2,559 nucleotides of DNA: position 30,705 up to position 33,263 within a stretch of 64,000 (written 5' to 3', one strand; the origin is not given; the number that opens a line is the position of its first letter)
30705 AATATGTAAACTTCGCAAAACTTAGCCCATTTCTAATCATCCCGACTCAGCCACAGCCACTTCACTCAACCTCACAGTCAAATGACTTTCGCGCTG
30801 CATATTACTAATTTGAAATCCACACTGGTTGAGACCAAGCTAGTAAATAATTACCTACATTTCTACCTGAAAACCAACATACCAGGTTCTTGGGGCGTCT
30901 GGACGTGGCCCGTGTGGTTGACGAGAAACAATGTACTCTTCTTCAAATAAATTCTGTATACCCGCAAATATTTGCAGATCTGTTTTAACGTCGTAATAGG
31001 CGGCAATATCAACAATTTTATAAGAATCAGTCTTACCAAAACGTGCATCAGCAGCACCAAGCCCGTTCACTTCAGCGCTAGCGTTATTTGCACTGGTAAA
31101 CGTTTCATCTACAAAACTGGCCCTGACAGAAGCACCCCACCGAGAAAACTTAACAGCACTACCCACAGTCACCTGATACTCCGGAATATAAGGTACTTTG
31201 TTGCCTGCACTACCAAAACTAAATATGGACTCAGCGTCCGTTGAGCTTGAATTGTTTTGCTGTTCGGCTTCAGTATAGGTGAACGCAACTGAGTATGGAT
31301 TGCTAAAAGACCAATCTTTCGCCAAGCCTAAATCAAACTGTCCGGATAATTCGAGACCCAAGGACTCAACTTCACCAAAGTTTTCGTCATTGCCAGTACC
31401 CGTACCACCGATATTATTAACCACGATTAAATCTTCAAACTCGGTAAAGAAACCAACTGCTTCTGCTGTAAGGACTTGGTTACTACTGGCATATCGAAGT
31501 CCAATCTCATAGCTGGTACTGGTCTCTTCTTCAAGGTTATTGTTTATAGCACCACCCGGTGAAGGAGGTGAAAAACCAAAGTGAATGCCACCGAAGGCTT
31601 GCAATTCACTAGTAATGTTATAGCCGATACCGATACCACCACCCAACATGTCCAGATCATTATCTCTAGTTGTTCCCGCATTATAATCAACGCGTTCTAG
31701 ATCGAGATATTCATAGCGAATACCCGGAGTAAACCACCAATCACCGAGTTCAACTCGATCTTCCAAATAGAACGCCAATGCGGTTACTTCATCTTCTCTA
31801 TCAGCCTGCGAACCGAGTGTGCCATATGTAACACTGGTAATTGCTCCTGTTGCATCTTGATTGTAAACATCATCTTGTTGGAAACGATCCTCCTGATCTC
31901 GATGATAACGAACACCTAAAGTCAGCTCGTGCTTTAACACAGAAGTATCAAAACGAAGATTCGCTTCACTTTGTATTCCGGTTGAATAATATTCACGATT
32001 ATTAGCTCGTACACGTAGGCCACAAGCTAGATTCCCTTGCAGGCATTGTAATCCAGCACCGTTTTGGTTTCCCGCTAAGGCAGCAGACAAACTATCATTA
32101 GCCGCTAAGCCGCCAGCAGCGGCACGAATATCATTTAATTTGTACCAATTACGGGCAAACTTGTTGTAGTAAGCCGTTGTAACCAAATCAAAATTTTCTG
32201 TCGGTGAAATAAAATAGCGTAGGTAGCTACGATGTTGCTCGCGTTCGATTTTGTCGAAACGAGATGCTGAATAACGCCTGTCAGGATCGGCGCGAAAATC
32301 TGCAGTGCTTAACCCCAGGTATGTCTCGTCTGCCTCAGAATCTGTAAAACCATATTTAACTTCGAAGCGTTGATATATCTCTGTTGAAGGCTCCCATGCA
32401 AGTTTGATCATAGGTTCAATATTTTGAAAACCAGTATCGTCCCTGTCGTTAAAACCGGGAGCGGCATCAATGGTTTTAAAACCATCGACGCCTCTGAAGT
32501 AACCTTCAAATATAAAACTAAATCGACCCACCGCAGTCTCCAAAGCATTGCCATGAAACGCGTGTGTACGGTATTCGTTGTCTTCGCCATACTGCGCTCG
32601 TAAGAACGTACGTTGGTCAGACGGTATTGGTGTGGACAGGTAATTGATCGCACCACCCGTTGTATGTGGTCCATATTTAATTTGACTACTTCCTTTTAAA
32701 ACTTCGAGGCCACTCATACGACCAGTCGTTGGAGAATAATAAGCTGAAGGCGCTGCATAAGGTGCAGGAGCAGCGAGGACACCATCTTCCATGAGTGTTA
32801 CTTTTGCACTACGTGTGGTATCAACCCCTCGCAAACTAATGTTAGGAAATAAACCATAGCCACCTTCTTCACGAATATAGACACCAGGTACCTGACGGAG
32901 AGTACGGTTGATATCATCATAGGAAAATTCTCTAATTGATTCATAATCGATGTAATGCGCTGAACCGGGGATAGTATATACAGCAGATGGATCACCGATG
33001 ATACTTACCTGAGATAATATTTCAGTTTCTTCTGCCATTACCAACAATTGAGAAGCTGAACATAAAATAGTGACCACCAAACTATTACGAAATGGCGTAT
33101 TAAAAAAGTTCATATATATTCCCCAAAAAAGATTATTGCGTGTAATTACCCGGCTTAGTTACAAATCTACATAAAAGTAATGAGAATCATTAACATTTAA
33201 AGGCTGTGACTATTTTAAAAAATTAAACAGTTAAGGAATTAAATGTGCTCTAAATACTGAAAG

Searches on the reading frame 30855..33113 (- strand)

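Call 84: search_protein_families(library=pfam, proteins=[window:30855-33113:-], max_evalue=0.00001)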
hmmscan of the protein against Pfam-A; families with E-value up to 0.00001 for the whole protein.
window:30855-33113:- (752 aa): 3 families
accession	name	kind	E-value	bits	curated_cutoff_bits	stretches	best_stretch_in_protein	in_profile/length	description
PF00593.30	TonB_dep_Rec_b-barrel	-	6.9e-41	141.9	27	1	261-722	12-436/436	TonB dependent receptor-like, beta-barrel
PF07715.20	Plug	-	6e-13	49.7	23.9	1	46-155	3-107/107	TonB-dependent Receptor Plug Domain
PF14905.12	OMP_b-brl_3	-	3.1e-06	26.9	27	0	524-726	210-377/408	Outer membrane protein beta-barrel family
